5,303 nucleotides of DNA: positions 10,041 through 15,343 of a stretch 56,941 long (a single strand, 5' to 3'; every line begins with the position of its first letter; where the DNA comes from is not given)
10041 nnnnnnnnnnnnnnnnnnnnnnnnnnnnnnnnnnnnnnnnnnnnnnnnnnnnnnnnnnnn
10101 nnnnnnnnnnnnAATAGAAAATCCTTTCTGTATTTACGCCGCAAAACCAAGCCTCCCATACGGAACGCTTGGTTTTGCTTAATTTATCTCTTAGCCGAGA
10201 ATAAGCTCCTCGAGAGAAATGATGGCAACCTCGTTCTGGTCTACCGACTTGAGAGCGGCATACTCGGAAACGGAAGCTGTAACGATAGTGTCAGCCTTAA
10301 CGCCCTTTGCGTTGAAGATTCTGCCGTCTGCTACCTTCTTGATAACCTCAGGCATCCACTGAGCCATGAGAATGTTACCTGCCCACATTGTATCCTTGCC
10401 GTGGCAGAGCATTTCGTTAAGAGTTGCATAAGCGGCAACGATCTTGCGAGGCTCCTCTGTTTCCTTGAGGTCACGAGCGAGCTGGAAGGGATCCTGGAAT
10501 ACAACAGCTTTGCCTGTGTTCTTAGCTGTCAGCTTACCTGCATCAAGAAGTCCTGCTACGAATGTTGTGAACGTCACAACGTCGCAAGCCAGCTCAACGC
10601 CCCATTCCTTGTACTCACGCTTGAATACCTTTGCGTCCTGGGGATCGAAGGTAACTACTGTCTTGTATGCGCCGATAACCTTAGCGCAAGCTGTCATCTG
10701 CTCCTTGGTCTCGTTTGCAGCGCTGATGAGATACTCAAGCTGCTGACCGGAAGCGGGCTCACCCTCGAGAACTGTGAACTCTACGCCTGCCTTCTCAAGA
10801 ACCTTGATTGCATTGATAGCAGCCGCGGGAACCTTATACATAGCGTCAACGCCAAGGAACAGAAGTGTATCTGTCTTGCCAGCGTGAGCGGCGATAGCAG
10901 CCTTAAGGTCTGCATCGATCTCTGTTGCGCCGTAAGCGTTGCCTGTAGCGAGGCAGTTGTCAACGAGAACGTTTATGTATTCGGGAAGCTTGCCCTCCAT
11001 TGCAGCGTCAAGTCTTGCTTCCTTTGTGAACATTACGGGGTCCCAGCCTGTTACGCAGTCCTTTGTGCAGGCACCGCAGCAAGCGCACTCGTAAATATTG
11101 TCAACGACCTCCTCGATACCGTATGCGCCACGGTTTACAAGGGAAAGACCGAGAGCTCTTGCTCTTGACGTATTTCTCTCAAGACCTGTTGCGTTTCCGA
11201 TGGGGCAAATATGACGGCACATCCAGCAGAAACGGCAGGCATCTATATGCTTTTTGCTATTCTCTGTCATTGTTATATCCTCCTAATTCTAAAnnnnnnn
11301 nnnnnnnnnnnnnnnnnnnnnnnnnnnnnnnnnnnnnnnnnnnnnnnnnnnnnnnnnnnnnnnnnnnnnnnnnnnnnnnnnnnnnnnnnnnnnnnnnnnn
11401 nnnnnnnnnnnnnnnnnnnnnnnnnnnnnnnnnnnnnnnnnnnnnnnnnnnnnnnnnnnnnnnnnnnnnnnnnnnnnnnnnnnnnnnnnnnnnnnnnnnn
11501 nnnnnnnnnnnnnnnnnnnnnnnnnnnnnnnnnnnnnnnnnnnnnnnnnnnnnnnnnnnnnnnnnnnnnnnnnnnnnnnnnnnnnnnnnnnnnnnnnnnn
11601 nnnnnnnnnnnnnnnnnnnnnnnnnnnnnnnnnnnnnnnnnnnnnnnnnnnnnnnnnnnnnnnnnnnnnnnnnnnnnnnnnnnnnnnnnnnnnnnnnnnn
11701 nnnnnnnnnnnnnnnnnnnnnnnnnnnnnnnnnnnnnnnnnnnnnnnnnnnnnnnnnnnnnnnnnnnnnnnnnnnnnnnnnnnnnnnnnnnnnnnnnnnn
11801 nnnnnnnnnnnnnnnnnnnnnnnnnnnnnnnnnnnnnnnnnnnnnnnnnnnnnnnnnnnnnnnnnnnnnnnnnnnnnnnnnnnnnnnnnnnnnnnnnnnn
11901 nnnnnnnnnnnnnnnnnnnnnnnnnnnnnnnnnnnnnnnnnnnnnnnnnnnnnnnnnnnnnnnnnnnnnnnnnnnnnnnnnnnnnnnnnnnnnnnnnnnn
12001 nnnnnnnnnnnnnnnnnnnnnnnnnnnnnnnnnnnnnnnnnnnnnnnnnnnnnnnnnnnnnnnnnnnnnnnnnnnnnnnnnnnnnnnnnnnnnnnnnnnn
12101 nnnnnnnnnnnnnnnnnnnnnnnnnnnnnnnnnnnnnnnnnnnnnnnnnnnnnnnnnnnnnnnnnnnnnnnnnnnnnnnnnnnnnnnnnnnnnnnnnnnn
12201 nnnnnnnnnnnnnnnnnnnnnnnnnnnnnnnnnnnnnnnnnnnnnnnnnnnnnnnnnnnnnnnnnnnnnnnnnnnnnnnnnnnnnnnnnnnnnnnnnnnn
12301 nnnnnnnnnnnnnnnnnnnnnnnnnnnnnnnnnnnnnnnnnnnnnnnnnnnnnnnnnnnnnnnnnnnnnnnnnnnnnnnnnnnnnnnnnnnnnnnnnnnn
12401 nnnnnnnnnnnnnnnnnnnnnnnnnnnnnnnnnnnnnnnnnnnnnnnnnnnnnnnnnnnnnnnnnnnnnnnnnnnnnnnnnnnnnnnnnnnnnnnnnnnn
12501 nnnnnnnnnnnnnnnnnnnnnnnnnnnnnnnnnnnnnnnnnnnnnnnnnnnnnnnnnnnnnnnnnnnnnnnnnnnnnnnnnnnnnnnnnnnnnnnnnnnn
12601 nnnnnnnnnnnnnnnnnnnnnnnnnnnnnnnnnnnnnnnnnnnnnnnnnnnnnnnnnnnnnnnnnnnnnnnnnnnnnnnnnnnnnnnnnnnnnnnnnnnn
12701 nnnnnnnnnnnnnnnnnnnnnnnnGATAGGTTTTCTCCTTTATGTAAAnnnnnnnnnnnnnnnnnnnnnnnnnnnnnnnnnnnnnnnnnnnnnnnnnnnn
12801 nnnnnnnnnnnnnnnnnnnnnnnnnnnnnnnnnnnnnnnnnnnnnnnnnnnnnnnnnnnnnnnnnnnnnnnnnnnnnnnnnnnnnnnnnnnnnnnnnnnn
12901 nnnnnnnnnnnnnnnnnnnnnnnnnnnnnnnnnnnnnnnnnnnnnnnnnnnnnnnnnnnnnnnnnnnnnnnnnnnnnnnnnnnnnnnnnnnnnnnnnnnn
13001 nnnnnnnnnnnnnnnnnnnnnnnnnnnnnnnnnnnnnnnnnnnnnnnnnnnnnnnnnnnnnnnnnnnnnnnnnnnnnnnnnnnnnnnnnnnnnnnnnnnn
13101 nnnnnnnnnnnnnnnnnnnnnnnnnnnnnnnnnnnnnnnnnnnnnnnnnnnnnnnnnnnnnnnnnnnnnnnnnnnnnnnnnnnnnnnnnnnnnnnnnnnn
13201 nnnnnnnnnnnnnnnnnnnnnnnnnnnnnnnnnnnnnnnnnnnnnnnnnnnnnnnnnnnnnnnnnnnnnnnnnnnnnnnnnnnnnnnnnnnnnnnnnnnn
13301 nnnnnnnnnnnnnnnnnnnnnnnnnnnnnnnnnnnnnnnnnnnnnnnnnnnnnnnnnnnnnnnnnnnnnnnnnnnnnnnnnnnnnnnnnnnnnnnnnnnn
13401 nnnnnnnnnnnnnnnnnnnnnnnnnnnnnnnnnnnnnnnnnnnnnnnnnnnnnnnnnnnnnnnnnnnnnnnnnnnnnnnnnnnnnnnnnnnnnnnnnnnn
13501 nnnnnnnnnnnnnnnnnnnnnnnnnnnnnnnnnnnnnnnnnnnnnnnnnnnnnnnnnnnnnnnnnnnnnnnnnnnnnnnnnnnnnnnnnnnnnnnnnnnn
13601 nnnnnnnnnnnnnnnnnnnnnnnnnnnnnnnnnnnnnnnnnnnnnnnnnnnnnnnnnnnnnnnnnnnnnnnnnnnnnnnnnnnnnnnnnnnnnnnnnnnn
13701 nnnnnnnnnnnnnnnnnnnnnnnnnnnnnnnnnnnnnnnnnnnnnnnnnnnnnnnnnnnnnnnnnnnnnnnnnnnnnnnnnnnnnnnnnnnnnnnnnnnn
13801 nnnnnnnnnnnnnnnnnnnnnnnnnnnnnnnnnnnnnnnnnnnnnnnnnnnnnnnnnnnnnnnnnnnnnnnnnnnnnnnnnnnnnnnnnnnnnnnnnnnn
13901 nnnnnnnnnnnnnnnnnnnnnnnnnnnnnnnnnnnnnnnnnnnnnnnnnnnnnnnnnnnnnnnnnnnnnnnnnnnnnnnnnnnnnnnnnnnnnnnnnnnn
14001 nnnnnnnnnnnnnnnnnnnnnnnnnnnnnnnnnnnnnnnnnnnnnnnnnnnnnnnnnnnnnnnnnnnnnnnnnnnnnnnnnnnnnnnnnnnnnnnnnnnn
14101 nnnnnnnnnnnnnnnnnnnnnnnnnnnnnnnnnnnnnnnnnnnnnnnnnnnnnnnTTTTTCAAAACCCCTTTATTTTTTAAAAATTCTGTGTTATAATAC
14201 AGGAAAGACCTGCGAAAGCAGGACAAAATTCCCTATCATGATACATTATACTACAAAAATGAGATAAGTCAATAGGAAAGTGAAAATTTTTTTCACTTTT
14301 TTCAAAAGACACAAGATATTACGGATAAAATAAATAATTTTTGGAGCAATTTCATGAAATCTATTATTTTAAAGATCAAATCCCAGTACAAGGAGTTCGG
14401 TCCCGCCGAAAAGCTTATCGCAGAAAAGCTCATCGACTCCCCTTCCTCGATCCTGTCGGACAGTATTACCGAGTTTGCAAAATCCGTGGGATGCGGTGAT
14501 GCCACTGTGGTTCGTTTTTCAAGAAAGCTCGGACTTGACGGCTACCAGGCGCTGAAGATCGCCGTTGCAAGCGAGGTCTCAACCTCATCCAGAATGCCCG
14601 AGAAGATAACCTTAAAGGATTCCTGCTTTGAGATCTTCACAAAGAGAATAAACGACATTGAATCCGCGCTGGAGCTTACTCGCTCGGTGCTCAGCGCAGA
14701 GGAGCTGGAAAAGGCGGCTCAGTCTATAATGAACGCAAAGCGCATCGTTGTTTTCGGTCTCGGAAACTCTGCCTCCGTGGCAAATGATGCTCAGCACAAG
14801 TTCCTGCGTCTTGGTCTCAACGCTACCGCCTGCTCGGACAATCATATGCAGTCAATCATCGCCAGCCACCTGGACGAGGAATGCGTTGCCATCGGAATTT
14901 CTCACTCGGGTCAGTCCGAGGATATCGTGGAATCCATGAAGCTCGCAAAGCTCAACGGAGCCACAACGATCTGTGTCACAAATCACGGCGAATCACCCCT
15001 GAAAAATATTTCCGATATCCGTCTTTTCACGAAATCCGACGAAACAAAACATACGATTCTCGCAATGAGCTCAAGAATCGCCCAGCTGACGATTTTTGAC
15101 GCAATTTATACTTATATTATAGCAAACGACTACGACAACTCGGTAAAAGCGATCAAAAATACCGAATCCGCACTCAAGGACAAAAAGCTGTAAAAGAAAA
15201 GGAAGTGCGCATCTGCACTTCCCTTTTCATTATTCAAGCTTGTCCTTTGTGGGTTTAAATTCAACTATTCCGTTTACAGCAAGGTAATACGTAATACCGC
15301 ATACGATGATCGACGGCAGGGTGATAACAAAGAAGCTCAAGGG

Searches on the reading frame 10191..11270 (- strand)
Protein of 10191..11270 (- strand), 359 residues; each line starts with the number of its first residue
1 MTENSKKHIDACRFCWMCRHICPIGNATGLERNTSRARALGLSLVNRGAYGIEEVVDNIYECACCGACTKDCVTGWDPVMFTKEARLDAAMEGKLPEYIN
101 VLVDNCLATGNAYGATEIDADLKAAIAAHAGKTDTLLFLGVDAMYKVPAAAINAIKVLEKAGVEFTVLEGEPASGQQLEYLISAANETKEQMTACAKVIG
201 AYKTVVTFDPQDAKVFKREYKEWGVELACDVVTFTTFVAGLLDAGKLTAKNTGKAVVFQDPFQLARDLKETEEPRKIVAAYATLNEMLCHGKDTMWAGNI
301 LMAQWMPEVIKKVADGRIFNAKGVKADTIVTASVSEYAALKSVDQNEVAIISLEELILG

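Call 75: search_protein_families(library=pfam, proteins=[window:10191-11270:-], max_evalue=0.00001)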
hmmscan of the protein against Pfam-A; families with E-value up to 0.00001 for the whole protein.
window:10191-11270:- (359 aa): 1 family
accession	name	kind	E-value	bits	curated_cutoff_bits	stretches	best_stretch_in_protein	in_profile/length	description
PF13183.11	Fer4_8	-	1.7e-06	28.9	27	1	9-74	2-66/68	4Fe-4S dicluster domain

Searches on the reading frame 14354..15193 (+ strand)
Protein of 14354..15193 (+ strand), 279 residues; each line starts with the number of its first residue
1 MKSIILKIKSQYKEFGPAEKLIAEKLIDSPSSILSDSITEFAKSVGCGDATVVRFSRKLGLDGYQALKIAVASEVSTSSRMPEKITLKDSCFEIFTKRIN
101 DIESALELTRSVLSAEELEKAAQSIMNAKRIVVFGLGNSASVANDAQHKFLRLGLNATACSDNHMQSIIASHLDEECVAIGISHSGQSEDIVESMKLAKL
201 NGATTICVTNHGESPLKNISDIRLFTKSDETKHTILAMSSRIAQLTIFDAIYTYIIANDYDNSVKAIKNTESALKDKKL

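Call 75: search_protein_families(library=pfam, proteins=[window:14354-15193:+], max_evalue=0.00001)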
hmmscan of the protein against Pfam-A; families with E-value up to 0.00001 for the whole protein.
window:14354-15193:+ (279 aa): 3 families
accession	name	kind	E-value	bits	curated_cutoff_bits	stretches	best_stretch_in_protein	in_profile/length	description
PF01380.27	SIS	-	1.3e-21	77.2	25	1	125-253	2-130/131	SIS domain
PF01418.23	HTH_6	-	5.2e-18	65.3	28.3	1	5-77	4-76/77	Helix-turn-helix domain, rpiR family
PF13580.11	SIS_2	-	5.8e-06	26.8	27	0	172-209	100-137/138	SIS domain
